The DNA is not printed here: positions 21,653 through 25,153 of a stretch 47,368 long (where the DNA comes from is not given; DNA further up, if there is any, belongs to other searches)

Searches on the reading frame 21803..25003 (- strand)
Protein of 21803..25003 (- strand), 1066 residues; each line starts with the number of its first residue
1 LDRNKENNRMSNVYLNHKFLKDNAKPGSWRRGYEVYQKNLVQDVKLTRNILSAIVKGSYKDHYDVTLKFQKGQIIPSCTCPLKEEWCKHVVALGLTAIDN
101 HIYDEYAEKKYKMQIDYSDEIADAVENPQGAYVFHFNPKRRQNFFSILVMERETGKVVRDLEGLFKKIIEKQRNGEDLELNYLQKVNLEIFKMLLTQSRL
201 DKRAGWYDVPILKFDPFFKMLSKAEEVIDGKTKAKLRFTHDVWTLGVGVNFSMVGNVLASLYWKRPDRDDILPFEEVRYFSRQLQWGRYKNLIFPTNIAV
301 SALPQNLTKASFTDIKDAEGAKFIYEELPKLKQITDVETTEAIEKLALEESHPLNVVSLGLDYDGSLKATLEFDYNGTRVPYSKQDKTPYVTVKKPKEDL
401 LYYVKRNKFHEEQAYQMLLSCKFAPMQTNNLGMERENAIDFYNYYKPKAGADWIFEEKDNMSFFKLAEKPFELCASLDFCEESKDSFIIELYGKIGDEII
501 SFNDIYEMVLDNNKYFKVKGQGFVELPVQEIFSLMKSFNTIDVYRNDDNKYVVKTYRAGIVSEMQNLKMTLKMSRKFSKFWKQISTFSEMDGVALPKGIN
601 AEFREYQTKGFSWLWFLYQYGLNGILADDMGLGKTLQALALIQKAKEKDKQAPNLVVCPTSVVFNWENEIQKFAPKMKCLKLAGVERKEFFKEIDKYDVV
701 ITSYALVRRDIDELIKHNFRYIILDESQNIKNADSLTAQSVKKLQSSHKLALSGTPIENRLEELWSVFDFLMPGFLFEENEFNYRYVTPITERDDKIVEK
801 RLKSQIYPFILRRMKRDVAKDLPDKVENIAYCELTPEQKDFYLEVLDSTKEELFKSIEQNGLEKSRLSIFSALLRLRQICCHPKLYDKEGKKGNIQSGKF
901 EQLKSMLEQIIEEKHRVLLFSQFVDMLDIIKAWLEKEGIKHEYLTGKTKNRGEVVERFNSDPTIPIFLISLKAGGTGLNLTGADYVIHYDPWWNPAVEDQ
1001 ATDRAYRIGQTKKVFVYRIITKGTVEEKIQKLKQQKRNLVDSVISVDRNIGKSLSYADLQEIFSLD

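Call 6: search_protein_families(library=pfam, proteins=[window:21803-25003:-], max_evalue=0.01)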
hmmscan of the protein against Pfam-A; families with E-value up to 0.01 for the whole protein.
window:21803-25003:- (1066 aa): 7 families
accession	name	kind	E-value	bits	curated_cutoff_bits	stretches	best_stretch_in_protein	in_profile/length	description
PF00176.29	SNF2-rel_dom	-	2e-79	267.2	24.9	1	606-885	1-290/290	SNF2-related domain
PF00271.37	Helicase_C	-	6.9e-24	84.7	23.5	1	899-1009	2-110/110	Helicase conserved C-terminal domain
PF04851.21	ResIII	-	7.5e-13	49.1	22.5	1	602-757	3-163/164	Type III restriction enzyme, res subunit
PF00270.35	DEAD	-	1.1e-08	35.4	26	1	626-761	19-164/167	DEAD/DEAH box helicase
PF04434.22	SWIM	-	0.0038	17.2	19.6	1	63-93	1-33/38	SWIM zinc finger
PF11496.14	HDA2-3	-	0.0048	16.5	27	0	834-1027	12-227/278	Class II histone deacetylase complex subunits 2 and 3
PF17221.8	COMMD1_N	-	0.0054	17.5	23.4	0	45-78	5-38/102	COMMD1 N-terminal domain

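Call 11: search_protein_families(library=ncbifam, proteins=[window:21803-25003:-], max_evalue=1)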
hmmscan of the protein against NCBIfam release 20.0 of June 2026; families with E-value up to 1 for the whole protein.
window:21803-25003:- (1066 aa): 15 families
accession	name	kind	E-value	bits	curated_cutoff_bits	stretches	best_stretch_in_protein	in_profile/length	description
NF053675.1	pilus_reg_Snf2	equivalog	2e-142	476.4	1100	1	502-1065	487-1028/1029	pilus expression-regulating Snf2 family helicase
NF058637.1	helic_SCO1167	equivalog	7.8e-141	471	1200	1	565-1065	432-931/932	SCO1167/SCO6262 family helicase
NF041790.1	anti-phage_ZorD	equivalog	1.7e-83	281.2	1500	1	592-1018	569-1034/1035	type I Zorya anti-phage system protein ZorD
NF038318.1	DISARM_DrmD_b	equivalog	2.5e-27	95.4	950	2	625-858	51-287/868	DISARM system SNF2-like helicase DrmD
NF038317.1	DISARM_DrmD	equivalog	2.1e-22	79.3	610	2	896-1043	483-643/1021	DISARM system SNF2-like helicase DrmD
NF041062.1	DpdE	equivalog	2.4e-14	52.3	500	2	625-765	174-306/1048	protein DpdE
NF058636.1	helic_sll1366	equivalog_domain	4.9e-13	48.6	550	1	577-634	532-589/589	sll1366 family intein-prone helicase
NF042964.1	phospholipD_antiphage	equivalog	4.9e-13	48.3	1100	2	625-738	253-379/895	phospholipase D-like domain-containing anti-phage protein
NF010337.0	PRK13766.1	equivalog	6.5e-09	34.4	610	1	891-1043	341-501/781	Hef nuclease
TIGR04095.1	dnd_restrict_1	equivalog_domain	5.5e-08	32.2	600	1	601-726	7-131/451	DNA phosphorothioation system restriction enzyme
NF003426.0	PRK04914.1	equivalog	1.5e-07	30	576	2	625-733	174-291/959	RNA polymerase-associated protein RapA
NF008394.0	PRK11192.1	equivalog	0.00089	18.2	507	1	898-999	233-329/441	ATP-dependent RNA helicase SrmB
NF002340.1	PRK01297.1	equivalog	0.013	14.4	564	1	899-1013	236-342/372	ATP-dependent RNA helicase RhlB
NF008164.0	PRK10917.1-2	equivalog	0.029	12.6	785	1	624-759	300-437/704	ATP-dependent DNA helicase RecG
NF053631.1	RNA_helic_CshA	equivalog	0.048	12.5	646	0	897-994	222-317/434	degradosome RNA helicase CshA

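Call 12: search_protein_families(library=padloc, proteins=[window:21803-25003:-], max_evalue=1)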
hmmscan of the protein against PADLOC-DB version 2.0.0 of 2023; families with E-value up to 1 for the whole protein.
window:21803-25003:- (1066 aa): 45 families (the best 25 are shown)
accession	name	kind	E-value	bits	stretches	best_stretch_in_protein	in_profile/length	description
PDLC02842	DpdE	-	1.2e-169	564.3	2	511-1058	607-1164/1176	DpdE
PDLC00633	ZorD1|ZorD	-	4.8e-129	429.9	1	500-1048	345-889/908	"SWI2/SNF2 helicase, Mrr-like nuclease"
PDLC02850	DpdE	-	3.3e-118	394.3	2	596-1045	798-1243/1282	DpdE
PDLC02849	DpdE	-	3.2e-116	387.5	1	572-1046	371-835/857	DpdE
PDLC02845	DpdE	-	4.5e-112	373.9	1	592-1048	833-1277/1293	DpdE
PDLC02851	DpdE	-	1.6e-111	371.8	2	557-1063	553-1054/1055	DpdE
PDLC00631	ZorD1|ZorD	-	4.1e-100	334.1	1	600-1044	437-910/1071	"SWI2/SNF2 helicase, Mrr-like nuclease"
PDLC00629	ZorD1|ZorD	-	2.6e-97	324.9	1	569-1044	447-955/1012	"SWI2/SNF2 helicase, Mrr-like nuclease"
PDLC00632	ZorD1|ZorD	-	3.7e-97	324.5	1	592-1052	581-1088/1101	"SWI2/SNF2 helicase, Mrr-like nuclease"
PDLC00634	ZorD1|ZorD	-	3.2e-90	301.4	1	588-1017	480-934/1208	"SWI2/SNF2 helicase, Mrr-like nuclease"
PDLC00628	ZorD1|ZorD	-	1.4e-79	266.1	1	591-1030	501-951/1171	"SWI2/SNF2 helicase, Mrr-like nuclease"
PDLC02848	DpdE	-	1.6e-67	226.2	1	596-932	350-681/856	DpdE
PDLC00627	ZorD1|ZorD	-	1.6e-66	223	2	699-1045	609-990/1006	"SWI2/SNF2 helicase, Mrr-like nuclease"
PDLC02854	DpdE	-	5.5e-66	221.1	2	698-1046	703-1064/1083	DpdE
PDLC00630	ZorD1|ZorD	-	2.9e-42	143.1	3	699-888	270-466/817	"SWI2/SNF2 helicase, Mrr-like nuclease"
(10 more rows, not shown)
